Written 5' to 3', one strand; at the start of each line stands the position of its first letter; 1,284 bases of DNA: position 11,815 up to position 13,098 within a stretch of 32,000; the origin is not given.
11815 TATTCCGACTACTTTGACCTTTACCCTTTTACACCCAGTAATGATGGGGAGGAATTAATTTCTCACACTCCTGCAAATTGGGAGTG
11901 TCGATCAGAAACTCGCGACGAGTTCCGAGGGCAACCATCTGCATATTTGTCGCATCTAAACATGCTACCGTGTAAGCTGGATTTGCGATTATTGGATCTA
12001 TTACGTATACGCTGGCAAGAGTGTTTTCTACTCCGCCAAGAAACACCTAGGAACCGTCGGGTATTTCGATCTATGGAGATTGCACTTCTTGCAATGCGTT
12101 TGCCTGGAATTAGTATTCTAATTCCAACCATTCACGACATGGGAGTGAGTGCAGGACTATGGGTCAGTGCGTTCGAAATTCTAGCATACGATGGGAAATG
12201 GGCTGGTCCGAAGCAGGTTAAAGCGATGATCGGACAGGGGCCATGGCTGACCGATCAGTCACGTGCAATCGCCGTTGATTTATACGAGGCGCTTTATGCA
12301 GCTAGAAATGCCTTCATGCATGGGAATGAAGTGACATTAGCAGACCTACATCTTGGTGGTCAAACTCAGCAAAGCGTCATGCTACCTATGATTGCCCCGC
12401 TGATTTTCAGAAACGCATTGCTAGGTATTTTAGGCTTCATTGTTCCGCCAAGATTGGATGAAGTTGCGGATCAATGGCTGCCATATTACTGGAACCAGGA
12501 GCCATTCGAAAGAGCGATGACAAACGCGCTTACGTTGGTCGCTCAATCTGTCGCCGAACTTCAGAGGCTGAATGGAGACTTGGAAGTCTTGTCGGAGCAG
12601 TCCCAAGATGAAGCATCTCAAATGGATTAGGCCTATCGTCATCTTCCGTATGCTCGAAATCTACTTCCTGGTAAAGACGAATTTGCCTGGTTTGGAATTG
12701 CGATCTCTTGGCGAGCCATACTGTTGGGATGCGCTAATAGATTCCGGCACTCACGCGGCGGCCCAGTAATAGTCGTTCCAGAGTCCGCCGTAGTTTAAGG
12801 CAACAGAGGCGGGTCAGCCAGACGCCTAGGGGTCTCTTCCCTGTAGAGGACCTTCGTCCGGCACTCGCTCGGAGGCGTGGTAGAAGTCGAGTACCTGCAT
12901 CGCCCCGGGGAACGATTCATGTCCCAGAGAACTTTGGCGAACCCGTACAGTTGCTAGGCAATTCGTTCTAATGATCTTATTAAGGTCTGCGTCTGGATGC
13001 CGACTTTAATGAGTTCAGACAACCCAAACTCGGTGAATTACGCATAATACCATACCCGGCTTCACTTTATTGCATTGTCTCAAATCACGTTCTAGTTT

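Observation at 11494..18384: Candidate undescribed conflict locus: HEPN-motif protein plus giant DUF4011/UPF1-like helicase-endonuclease plus coupled mini-ORF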

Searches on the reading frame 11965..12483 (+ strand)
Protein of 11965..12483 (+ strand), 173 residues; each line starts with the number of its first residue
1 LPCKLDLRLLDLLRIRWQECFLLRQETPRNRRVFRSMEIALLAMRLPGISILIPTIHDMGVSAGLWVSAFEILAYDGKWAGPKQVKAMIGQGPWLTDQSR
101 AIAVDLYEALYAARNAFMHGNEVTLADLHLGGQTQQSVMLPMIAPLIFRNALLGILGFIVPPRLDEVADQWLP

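Call 62: predict_structure(alignment_id=A5)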
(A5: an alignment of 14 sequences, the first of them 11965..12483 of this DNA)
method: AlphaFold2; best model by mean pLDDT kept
length: 173 residues; sequences in the alignment: 14
mean_pLDDT: 86.6   pTM: 0.84
mean pLDDT of the five models: 86.6, 86.5, 86.3, 85.7, 85.0
residues with pLDDT >= 90: 116; 70-90: 33; 50-70: 15; < 50: 9
segments of 3 or more residues with pLDDT < 50: 166-173
pLDDT, mean of each block of 10 residues (from residue 1): 75 93 94 96 78 83 97 94 96 89 95 96 92 83 92 86 48 37
secondary structure, 60 per line:
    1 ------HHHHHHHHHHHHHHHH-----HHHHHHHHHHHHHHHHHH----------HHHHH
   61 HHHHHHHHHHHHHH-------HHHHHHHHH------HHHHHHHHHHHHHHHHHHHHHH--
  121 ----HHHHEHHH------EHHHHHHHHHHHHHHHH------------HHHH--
elements in order: H7-22 H28-45 H56-74 H82-90 H97-118 H125-128 H140-155 H168-171

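Call 65: fold_search(model_id=the predicted structure, library=pdb)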
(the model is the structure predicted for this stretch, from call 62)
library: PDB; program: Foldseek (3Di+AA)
matches with E <= 10: 133; with E <= 0.001: 0
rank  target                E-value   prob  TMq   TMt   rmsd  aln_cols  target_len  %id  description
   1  6wvt_K                4.0e-01  0.51  0.27  0.28   8.6       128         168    8  Structural basis of alphaE-catenin - F-actin catch bond behavior (released 2020-10-07)
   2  2oer_A                8.5e-01  0.09  0.18  0.18  13.9       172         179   13  Probable Transcriptional Regulator from Pseudomonas aeruginosa (released 2007-01-30)
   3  4nqf_A                9.9e-01  0.30  0.35  0.39   8.1       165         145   10  Crystal structure of HEPN domain protein (released 2014-03-26)
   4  6duy_B                9.9e-01  0.15  0.23  0.22  12.4       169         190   12  Crystal structure of the alpha-N-catenin actin-binding domain H1 mutant (released 2018-12-19)
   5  6duy_A                9.9e-01  0.14  0.23  0.22  11.5       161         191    9  Crystal structure of the alpha-N-catenin actin-binding domain H1 mutant (released 2018-12-19)
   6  7uuw_G                1.3e+00  0.28  0.33  0.35   7.9       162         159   10  Cryogenic electron microscopy 3D map of F-actin bound by the Actin Binding Domain of alpha-catenin ortholog, HMP1 (released 2023-01-18)
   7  4nqf_B                1.6e+00  0.18  0.32  0.35   8.1       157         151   11  Crystal structure of HEPN domain protein (released 2014-03-26)
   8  6duw                  1.6e+00  0.13  0.26  0.24  11.1       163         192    9  Crystal structure of the alpha-N-catenin actin-binding domain H1 mutant (released 2018-12-19)
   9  6dv1_A                2.1e+00  0.12  0.26  0.24  12.3       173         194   12  Crystal structure of the alpha-E-catenin actin-binding domain (released 2018-12-19)
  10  8v83_b                2.1e+00  0.07  0.20  0.12  12.8       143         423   12  60S ribosome biogenesis intermediate (Dbp10 pre-catalytic structure - Overall map) (released 2024-05-01)
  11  5vws                  2.2e+00  0.06  0.19  0.12  17.1       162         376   17  Ligand free structure of Cytochrome P450 TbtJ1 (released 2017-06-07)
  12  8wfb_A                2.4e+00  0.03  0.15  0.04  20.6       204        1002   12  Cryo-EM structure of the dPspCas13b-ADAR2-crRNA-target RNA complex (released 2025-03-19)
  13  8q2f_C                2.5e+00  0.05  0.17  0.09  18.4       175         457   12  Cytochrome P450 BM3 aMOx-A heme domain (released 2025-01-15)
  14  7xiv_B                2.7e+00  0.16  0.30  0.37   9.7       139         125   11  Structural insight into the interactions between Lloviu virus VP30 and nucleoprotein (released 2022-06-29)
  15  7of1_b                2.7e+00  0.06  0.20  0.10  12.8       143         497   12  Nog1-TAP associated immature ribosomal particle population A from S. cerevisiae (released 2021-11-03)
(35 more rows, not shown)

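Call 70: search_solved_structures(query=A5, max_evalue=10, show_alignments=2)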
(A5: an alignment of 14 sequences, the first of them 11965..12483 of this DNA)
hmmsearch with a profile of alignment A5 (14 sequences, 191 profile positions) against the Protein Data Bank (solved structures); distinct sequences matched with E-value up to 10: 1.
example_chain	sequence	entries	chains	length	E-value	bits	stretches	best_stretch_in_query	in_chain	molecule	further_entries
3n5b_B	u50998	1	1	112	1.1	12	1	117-154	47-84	Asr0485 protein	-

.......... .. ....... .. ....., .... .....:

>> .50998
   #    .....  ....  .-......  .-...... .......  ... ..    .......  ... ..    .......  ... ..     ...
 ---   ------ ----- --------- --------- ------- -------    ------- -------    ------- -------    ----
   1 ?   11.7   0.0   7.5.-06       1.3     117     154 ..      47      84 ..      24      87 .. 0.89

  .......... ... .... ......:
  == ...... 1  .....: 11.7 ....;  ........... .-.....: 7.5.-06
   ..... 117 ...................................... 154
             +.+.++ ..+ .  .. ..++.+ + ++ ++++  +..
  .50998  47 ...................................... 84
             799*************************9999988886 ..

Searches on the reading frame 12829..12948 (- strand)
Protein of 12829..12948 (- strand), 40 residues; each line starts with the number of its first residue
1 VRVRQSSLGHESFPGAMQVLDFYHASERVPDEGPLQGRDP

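Call 64: search_dna_similar(query=window:12829-12948:-, collection=plasmids, mode=protein, max_evalue=10, max_rows=10)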
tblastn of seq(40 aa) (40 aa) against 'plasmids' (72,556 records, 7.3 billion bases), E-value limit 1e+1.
Records with a match: 16; places in all: 18; records where one place covers at least 80% of the query: 0.
Best place of each record, by identity: <60% 16.
By first word of the organism name: Tolypothrix 9; Microchaete 4; Nostoc 1; Skermanella 1; Desulfohalobium 1.
By predicted mobility (MOB-suite, as given by PLSDB): mobilizable 9; non-mobilizable 5; conjugative 2.
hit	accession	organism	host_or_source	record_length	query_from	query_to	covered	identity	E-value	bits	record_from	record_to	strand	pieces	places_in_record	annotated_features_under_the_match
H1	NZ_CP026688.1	Nostoc sp. 'Peltigera membranacea cyanobiont' N6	Lichen thallus,Peltigera membranacea ...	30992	7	29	57%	56.5%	9e-2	35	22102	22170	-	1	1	none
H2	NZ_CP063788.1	Tolypothrix sp. PCC 7712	Soil sample,soil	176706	7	29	57%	52.2%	3e-1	34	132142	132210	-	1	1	ISKra4 family transposase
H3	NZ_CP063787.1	Tolypothrix sp. PCC 7712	Soil sample,soil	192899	7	29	57%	52.2%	3e-1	34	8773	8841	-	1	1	ISKra4 family transposase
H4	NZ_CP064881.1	Tolypothrix sp. PCC 7601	Fresh water sample,Fresh water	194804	7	29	57%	52.2%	3e-1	34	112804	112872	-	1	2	ISKra4 family transposase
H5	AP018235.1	Microchaete diplosiphon NIES-3275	-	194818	7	29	57%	52.2%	3e-1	34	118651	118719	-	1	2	hypothetical protein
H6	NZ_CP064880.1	Tolypothrix sp. PCC 7601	Fresh water sample,Fresh water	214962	7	29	57%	52.2%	3e-1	34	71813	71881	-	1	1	ISKra4 family transposase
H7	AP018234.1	Microchaete diplosiphon NIES-3275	-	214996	7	29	57%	52.2%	3e-1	34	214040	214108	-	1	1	hypothetical protein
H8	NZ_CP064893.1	Tolypothrix sp. PCC 7601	Fresh water sample,Fresh water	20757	7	29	57%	52.2%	3e-1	34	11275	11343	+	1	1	ISKra4 family transposase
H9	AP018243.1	Microchaete diplosiphon NIES-3275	-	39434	7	29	57%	52.2%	3e-1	34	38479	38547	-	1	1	hypothetical protein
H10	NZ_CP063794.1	Tolypothrix sp. PCC 7712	Soil sample,soil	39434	7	29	57%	52.2%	3e-1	34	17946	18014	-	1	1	ISKra4 family transposase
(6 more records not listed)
